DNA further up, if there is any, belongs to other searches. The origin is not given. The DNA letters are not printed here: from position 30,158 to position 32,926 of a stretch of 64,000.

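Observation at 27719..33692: Cluster of four exported proteins: TAT TIM-barrel + TAT Gfo/Idh/MocA oxidoreductase + 822-aa unknown + second TIM-barrel (candidate periplasmic oxidative sugar/glycoside-processing module)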

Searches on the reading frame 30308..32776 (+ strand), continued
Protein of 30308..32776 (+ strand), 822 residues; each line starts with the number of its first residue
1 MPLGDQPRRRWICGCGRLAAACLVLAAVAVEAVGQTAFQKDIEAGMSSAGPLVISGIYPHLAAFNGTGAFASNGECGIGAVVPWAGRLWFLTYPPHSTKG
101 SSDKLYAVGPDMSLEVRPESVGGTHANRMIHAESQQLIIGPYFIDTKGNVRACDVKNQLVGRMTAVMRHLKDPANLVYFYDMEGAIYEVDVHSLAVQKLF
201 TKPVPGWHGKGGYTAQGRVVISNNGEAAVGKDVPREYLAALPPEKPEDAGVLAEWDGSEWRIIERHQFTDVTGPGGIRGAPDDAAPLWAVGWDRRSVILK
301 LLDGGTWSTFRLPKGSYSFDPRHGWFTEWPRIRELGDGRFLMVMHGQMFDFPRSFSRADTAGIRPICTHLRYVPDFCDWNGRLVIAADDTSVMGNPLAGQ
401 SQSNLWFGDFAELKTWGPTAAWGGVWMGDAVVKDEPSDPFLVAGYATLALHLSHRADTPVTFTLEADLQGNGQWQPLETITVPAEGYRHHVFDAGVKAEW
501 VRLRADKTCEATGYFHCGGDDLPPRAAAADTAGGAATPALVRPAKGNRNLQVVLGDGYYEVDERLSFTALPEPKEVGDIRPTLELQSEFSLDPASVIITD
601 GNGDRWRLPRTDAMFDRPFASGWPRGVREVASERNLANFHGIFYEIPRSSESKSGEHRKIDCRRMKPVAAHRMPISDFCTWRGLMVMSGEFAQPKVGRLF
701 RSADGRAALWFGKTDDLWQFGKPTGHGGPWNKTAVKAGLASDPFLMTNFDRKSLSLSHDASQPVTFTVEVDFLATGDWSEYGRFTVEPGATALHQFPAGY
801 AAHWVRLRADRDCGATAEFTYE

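Call 37: search_protein_families(library=pfam, proteins=[L118:3565-4929:-, L095:12390-13646:+, L118:12393-13652:+, L086:3559-4635:+, L086:2726-3328:-, L053:9365-9856:+, L097:5174-8221:+, L086:8291-9979:+], max_evalue=0.001)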
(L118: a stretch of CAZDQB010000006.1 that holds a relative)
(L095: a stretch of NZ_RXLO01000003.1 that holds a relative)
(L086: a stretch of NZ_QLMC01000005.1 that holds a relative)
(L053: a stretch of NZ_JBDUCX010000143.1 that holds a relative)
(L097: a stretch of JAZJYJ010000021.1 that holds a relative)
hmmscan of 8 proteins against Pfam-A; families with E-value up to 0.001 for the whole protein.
L118:3565-4929:- (454 aa): 1 family
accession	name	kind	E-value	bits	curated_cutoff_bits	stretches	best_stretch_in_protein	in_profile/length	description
PF18911.6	PKD_4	-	4.2e-05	24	27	1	183-237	17-67/85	PKD domain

L095:12390-13646:+ (418 aa): 1 family
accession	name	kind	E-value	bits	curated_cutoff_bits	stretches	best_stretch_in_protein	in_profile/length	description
PF07690.21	MFS_1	-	1.4e-21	77.3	33.4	1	27-356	2-333/347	Major Facilitator Superfamily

L118:12393-13652:+ (419 aa): 1 family
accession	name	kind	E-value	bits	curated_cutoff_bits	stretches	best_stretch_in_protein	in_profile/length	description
PF01120.23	Alpha_L_fucos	-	6.2e-58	197.3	25.2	1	52-389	25-342/345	Alpha-L-fucosidase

L086:3559-4635:+ (358 aa): 2 families
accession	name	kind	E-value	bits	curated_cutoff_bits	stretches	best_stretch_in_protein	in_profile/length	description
PF16344.10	FecR_C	-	2.6e-17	63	24.4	1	284-351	2-70/70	FecR, C-terminal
PF04773.18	FecR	-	4.1e-17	62.9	24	1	131-221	6-96/97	FecR protein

L086:2726-3328:- (200 aa): 4 families
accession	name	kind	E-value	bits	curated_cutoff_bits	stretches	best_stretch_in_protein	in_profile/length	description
PF08281.18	Sigma70_r4_2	-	6.4e-14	51.8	25.7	1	131-181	4-54/54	Sigma-70, region 4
PF04542.20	Sigma70_r2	-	1.4e-08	34.9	24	1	33-97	1-68/71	Sigma-70 region 2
PF04545.22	Sigma70_r4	-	9.6e-07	28.7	24.1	1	136-182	3-49/50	Sigma-70, region 4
PF07638.17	Sigma70_ECF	-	1.9e-05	25.1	21.1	1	17-185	6-183/185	ECF sigma factor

L053:9365-9856:+ (163 aa): 1 family
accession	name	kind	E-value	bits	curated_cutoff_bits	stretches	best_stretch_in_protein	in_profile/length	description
PF04461.18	DUF520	-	3.3e-56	190.3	23.2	1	2-162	1-161/161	Protein of unknown function (DUF520)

L097:5174-8221:+ (1015 aa): 3 families
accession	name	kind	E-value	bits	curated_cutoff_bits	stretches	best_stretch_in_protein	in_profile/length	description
PF07715.20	Plug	-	3e-22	79.6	23.9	1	124-230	1-107/107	TonB-dependent Receptor Plug Domain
PF13715.12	CarbopepD_reg_2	-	4.1e-19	68.8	32.2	1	35-117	1-88/88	CarboxypepD_reg-like domain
PF13620.12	CarboxypepD_reg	-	2.5e-12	47.4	32.3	1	35-94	2-65/82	Carboxypeptidase regulatory-like domain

L086:8291-9979:+ (562 aa): 3 families
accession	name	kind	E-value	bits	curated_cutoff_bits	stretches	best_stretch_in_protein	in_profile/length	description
PF07980.17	SusD_RagB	-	8.2e-43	147.6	23.1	1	269-562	32-297/297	SusD family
PF14322.12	SusD-like_3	-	8.8e-16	59.1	27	1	48-208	40-191/191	Starch-binding associating with outer membrane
PF12771.13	SusD-like_2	-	3.7e-06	26.5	27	1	84-214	55-190/415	Starch-binding associating with outer membrane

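Call 59: search_protein_representatives(alignment_id=A1)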
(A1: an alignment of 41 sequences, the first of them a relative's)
Query: 41 sequences, 805 profile positions. Proteins with E-value up to 0.001 (for the whole library): 1976; up to 1e-10: 1378; up to 1e-30: 626. The best 150 are listed.
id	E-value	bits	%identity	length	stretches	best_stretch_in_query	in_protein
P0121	0.0e+00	1271.3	-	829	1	24-805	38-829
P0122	0.0e+00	1255.9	-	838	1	20-804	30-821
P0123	0.0e+00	1177.7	-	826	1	19-804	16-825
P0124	0.0e+00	1144.3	-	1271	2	22-526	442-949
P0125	0.0e+00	1090.8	-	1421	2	24-437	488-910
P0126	0.0e+00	1083.7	-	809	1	14-805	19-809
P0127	0.0e+00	1077.6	-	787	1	28-805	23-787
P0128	0.0e+00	1047.6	-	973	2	9-428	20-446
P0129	0.0e+00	1039.8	-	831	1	23-804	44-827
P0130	0.0e+00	1038.6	-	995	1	29-804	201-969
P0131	0.0e+00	1024.0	-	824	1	27-805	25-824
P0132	1.7e-294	995.7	-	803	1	18-805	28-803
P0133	3.5e-294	994.7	-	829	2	220-804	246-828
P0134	2.8e-292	988.4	-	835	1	17-805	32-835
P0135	5.9e-290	980.7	-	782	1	31-805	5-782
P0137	1.2e-288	976.4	-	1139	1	22-724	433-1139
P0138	6.9e-285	964.0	-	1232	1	23-804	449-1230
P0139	3.9e-284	961.5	-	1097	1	24-804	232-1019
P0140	4.6e-281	951.3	-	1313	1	26-805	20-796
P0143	1.4e-270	916.6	-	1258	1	13-805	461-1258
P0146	7.7e-266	901.0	-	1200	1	34-804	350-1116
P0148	4.1e-253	858.9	-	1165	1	24-804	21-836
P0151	9.3e-249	844.5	-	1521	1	29-804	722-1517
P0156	5.9e-243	825.3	-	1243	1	25-804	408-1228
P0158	3.3e-237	806.3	-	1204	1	32-805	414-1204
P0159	1.4e-236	804.2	-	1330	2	179-804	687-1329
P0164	8.9e-228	775.1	-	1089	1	33-804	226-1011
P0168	2.3e-221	753.9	-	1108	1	23-801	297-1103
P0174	6.1e-215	732.6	-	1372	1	23-804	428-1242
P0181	7.9e-201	686.0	-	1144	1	28-805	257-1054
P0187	1.0e-192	659.2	-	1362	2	23-585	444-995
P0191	6.8e-183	626.6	-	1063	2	180-805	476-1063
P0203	1.6e-166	572.5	-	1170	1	20-804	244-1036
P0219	1.2e-145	503.5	-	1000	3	178-438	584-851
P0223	2.7e-137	475.8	-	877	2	19-363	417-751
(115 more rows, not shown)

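Call 60: search_protein_families(library=pfam, proteins=[P0124, P0125, P0138, P0143, P0151, P0140, P0148], max_evalue=0.001)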
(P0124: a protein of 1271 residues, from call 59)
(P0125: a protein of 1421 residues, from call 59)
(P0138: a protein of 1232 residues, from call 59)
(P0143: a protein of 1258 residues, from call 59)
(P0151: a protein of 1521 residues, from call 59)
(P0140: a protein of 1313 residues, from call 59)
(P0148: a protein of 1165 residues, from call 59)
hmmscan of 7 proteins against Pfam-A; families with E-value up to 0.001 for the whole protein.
P0124 (1271 aa): 0 families

P0125 (1421 aa): 3 families
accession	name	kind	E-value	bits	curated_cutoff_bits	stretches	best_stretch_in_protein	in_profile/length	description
PF00884.28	Sulfatase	-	4.2e-52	177.8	25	1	33-360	1-301/301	Sulfatase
PF16347.10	SGSH_C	-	2.6e-30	106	29.3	1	310-459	1-152/154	N-sulphoglucosamine sulphohydrolase, C-terminal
PF01663.27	Phosphodiest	-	1.4e-06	28.6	23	1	36-306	2-220/342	Type I phosphodiesterase / nucleotide pyrophosphatase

P0138 (1232 aa): 1 family
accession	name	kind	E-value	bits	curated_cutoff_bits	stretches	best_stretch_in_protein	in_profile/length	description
PF18884.5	TSP3_bac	-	6.8e-12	45.4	25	1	355-376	1-22/22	Bacterial TSP3 repeat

P0143 (1258 aa): 3 families
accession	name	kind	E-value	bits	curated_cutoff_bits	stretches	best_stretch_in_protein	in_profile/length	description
PF00884.28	Sulfatase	-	2e-50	172.3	25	1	35-361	1-301/301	Sulfatase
PF16347.10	SGSH_C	-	4.5e-24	85.8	29.3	1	311-465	1-152/154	N-sulphoglucosamine sulphohydrolase, C-terminal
PF01663.27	Phosphodiest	-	1.6e-09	38.3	23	1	37-307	1-220/342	Type I phosphodiesterase / nucleotide pyrophosphatase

P0151 (1521 aa): 2 families
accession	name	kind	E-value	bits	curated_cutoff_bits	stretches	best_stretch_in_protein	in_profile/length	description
PF00884.28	Sulfatase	-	9.7e-41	140.5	25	1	27-381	1-300/301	Sulfatase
PF16347.10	SGSH_C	-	9.4e-26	91.2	29.3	1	332-485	1-152/154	N-sulphoglucosamine sulphohydrolase, C-terminal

P0140 (1313 aa): 0 families

P0148 (1165 aa): 0 families

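Call 61: search_protein_families(library=pfam, proteins=[P0137, P0156, P0158, P0174, P0187, P0146, P0159], max_evalue=0.001)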
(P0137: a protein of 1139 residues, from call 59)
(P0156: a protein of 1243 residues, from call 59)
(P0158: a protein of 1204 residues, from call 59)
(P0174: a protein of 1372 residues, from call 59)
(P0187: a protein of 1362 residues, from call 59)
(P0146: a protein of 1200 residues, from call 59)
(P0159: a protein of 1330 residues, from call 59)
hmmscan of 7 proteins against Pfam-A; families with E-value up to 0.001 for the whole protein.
P0137 (1139 aa): 1 family
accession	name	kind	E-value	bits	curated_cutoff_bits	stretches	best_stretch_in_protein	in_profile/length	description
PF00246.29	Peptidase_M14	-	3.1e-08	34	21.6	1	165-270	8-109/286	Zinc carboxypeptidase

P0156 (1243 aa): 0 families

P0158 (1204 aa): 12 families
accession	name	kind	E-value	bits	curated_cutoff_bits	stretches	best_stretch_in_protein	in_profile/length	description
PF25174.1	Beta-prop_THOC3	-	2.2e-16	60.1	305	1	141-292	7-153/272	THOC3 beta-propeller domain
PF23414.1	Beta-prop_EML_2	-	1.1e-13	51.6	90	2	200-292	20-105/266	Echinoderm microtubule-associated protein second beta-propeller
PF24817.1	WD40_WDHD1_1st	-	1.1e-13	51.5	109.9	2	183-291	182-288/291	WDHD1 first WD40 domain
PF24814.1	WD40_Prp19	-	1.7e-12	47.5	320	2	47-210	93-250/281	Prp19 WD40 domain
PF25173.1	Beta-prop_WDR3_1st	-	1.4e-09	38.4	154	2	222-287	32-90/184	WDR3 first beta-propeller domain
PF00400.38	WD40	-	3.3e-08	34.2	27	1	223-247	15-39/39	WD domain, G-beta repeat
PF12894.13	ANAPC4_WD40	-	8.7e-08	32.7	22.9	0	223-260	42-79/91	Anaphase-promoting complex subunit 4 WD40 domain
PF23393.2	Beta-prop_WDR90_POC16_2nd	-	1.9e-06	27.7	60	0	52-156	85-198/291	WDR90/POC16, second beta-propeller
PF24807.1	WD40_CDC20-Fz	-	1.1e-05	25.4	200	1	187-259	17-91/292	CDC20/Fizzy WD40 domain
PF23869.1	Beta-prop_WDR75_1st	-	0.00013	21.8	45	1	223-257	187-221/292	WD repeat-containing protein 75 first beta-propeller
PF25175.1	Beta-prop_WDR5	-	0.00014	21.7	250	0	186-282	101-193/296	WDR5 beta-propeller domain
PF13360.13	PQQ_2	-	0.00029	21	27.6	0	52-208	29-176/233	Outer membrane protein assembly factor BamB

P0174 (1372 aa): 1 family
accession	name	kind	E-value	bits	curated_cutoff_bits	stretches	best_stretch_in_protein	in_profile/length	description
PF12219.14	End_tail_spike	-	0.00011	22.7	25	0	997-1071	53-127/160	Catalytic domain of bacteriophage endosialidase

P0187 (1362 aa): 5 families
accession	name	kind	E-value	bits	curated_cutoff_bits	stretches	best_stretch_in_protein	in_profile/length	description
PF00884.28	Sulfatase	-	4.2e-48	164.6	25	1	28-355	1-301/301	Sulfatase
PF16347.10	SGSH_C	-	9.8e-17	62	29.3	1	305-434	1-130/154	N-sulphoglucosamine sulphohydrolase, C-terminal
PF00754.31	F5_F8_type_C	-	1.2e-13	51.7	28.2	1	1036-1146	2-114/127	F5/8 type C domain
PF22633.2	F5_F8_type_C_2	-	5.6e-13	49.8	27.8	1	1050-1142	2-91/91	NedA-like, galactose-binding domain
PF01663.27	Phosphodiest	-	1.1e-06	29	23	1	43-301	11-220/342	Type I phosphodiesterase / nucleotide pyrophosphatase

P0146 (1200 aa): 1 family
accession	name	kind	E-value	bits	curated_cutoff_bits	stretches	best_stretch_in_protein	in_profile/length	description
PF18962.6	Por_Secre_tail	-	5.2e-07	30.3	27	1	1136-1194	1-67/75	Secretion system C-terminal sorting domain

P0159 (1330 aa): 3 families
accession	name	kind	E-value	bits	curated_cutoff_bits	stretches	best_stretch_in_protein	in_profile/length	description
PF00884.28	Sulfatase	-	1.8e-52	179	25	1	30-380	1-301/301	Sulfatase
PF16347.10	SGSH_C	-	6.6e-16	59.3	29.3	1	325-473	1-150/154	N-sulphoglucosamine sulphohydrolase, C-terminal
PF01663.27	Phosphodiest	-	9.5e-15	55.5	23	1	33-321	2-220/342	Type I phosphodiesterase / nucleotide pyrophosphatase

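Call 62: search_protein_families(library=pfam, proteins=[P0130, P0139, P0164, P0168, P0181, P0203, P0191, P0223, P0219], max_evalue=0.001)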
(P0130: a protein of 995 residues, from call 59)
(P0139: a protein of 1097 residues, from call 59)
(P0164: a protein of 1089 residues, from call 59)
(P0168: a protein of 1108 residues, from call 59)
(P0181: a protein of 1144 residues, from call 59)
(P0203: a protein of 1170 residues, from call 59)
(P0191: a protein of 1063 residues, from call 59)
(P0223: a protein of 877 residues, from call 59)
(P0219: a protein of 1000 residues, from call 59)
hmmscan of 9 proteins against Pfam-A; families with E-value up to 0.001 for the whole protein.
P0130 (995 aa): 0 families

P0139 (1097 aa): 0 families

P0164 (1089 aa): 0 families

P0168 (1108 aa): 1 family
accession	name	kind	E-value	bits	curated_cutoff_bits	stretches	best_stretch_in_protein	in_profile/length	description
PF04773.18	FecR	-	1.7e-06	28.8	24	1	192-268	14-96/97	FecR protein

P0181 (1144 aa): 1 family
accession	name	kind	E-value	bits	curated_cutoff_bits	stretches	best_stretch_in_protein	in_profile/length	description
PF00404.24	Dockerin_1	-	0.00017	22.2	22.9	0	1060-1109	1-56/57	Dockerin type I domain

P0203 (1170 aa): 0 families

P0191 (1063 aa): 0 families

P0223 (877 aa): 1 family
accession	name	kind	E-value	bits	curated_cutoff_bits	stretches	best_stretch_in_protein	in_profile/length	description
PF00246.29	Peptidase_M14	-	4.1e-05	23.8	21.6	1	163-259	14-121/286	Zinc carboxypeptidase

P0219 (1000 aa): 1 family
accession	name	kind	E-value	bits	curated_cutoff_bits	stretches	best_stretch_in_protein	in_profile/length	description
PF00246.29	Peptidase_M14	-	7.6e-06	26.2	21.6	0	248-328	149-222/286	Zinc carboxypeptidase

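Call 64: search_solved_structures(query=A1, max_evalue=10)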
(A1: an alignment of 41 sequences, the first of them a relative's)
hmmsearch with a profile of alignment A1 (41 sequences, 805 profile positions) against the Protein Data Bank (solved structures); distinct sequences matched with E-value up to 10: 2.
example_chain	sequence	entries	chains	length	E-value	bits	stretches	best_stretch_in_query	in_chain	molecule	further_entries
2kvo_A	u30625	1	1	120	0.93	11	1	105-142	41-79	Photosystem II reaction center psb28 protein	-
6smh_I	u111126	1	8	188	2.4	9.6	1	539-620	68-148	Rubisco accumulation factor 1 (RAF1) peptide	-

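Call 80: search_protein_families(library=ncbifam, proteins=[L095:12390-13646:+, L118:12393-13652:+, L118:3565-4929:-], max_evalue=0.01)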
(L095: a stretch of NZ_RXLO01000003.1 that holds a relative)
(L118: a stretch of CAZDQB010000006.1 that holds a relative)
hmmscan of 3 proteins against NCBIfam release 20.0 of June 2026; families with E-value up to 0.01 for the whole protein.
L095:12390-13646:+ (418 aa): 22 families
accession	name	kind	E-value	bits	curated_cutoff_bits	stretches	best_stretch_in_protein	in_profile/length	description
TIGR00895.1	2A0115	subfamily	5.9e-30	104.5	418.55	2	7-210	4-207/398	aromatic acid/H+ symport family MFS transporter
NF003024.0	PRK03893.1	subfamily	2.3e-19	69.6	604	1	23-201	23-201/497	sialate:H+ symport family MFS transporter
NF008963.0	PRK12307.1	equivalog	4.3e-17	62.4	637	1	9-361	11-365/426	MFS transporter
TIGR00891.1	2A0112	subfamily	7.1e-17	61.5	552.9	1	25-207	16-200/405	sialate:H+ symport family MFS transporter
NF008586.0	PRK11551.1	equivalog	6.9e-15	54.9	410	1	64-380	54-359/406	3-(3-hydroxy-phenyl)propionate transporter MhpT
TIGR00898.1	2A0119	subfamily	3.4e-12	45.9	550.75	1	69-198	135-265/506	cation transport protein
NF053517.1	HbztTptrPcaK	equivalog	5.6e-12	45.3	770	1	23-204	21-203/437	4-hydroxybenzoate transporter PcaK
TIGR00883.1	2A0106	subfamily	3.3e-10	39.6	443.45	1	74-364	49-368/400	metabolite/H+ symporter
NF053813.1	MFS_TcaB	equivalog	1.4e-08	33.9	475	1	65-127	46-108/396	putative multidrug effflux MFS transporter TcaB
TIGR00710.1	efflux_Bcr_CflA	subfamily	5.1e-08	32.7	200.9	1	69-234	49-217/385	Bcr/CflA family efflux MFS transporter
NF008270.1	PRK11043.1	equivalog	1.7e-07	30.7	430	1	50-193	34-177/382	purine nucleoside transporter PunC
TIGR00880.1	2_A_01_02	superfamily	2.4e-07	31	131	1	74-191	12-133/141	multidrug resistance protein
TIGR01299.1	synapt_SV2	subfamily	3.4e-07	28.5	637.3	1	25-164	171-306/742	synaptic vesicle protein SV2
NF007782.0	PRK10473.1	subfamily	7.7e-07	28.5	417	1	36-196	20-178/394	MdtL family multidrug efflux MFS transporter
NF011931.1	PRK15402.1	subfamily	1.3e-06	27.5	439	1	70-218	50-197/401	MdfA family multidrug efflux MFS transporter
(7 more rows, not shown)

L118:12393-13652:+ (419 aa): 0 families

L118:3565-4929:- (454 aa): 0 families

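Call 84: search_protein_families(library=pfam, alignment_id=A1, max_evalue=10)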
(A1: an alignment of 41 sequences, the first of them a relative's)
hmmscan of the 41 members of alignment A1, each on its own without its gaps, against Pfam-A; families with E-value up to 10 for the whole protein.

A. member 1, P0001 (822 aa): 2 families
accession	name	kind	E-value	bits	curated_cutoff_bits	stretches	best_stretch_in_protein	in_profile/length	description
PF05506.17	PLipase_C_C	-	0.026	15.9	24.4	1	753-807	15-65/80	Bacterial phospholipase C, C-terminal domain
PF16405.10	DUF5013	-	0.21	12.1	28.5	1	255-321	24-80/149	Domain of unknown function (DUF5013)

B. families by the number of members that match (of 41 scanned): 19 families
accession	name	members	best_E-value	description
PF05506.17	PLipase_C_C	18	5.5e-07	Bacterial phospholipase C, C-terminal domain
PF16405.10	DUF5013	4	0.029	Domain of unknown function (DUF5013)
PF21059.3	BTBD16_C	3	0.042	BTB/POZ domain-containing protein 16, C-terminal domain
PF00754.31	F5_F8_type_C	2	0.048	F5/8 type C domain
PF01996.21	F420_ligase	1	0.0015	F420-0:Gamma-glutamyl ligase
PF18099.7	CBM_35_2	1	0.0037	Carbohydrate binding module (family 35)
PF17692.6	DUF5538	1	0.011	Family of unknown function (DUF5538)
PF18986.5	DUF5719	1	0.044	Family of unknown function (DUF5719)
PF07494.17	Reg_prop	1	0.059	Two component regulator propeller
PF07463.16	NUMOD4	1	0.062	NUMOD4 motif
PF19407.5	DUF5979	1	0.066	Domain of unknown function (DUF5979)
PF24839.1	DUF7718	1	0.077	Domain of unknown function (DUF7718)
PF19981.4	DUF6417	1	0.14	Family of unknown function (DUF6417)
PF13499.12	EF-hand_7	1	0.18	EF-hand domain pair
PF14686.12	fn3_3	1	0.23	Polysaccharide lyase family 4, domain II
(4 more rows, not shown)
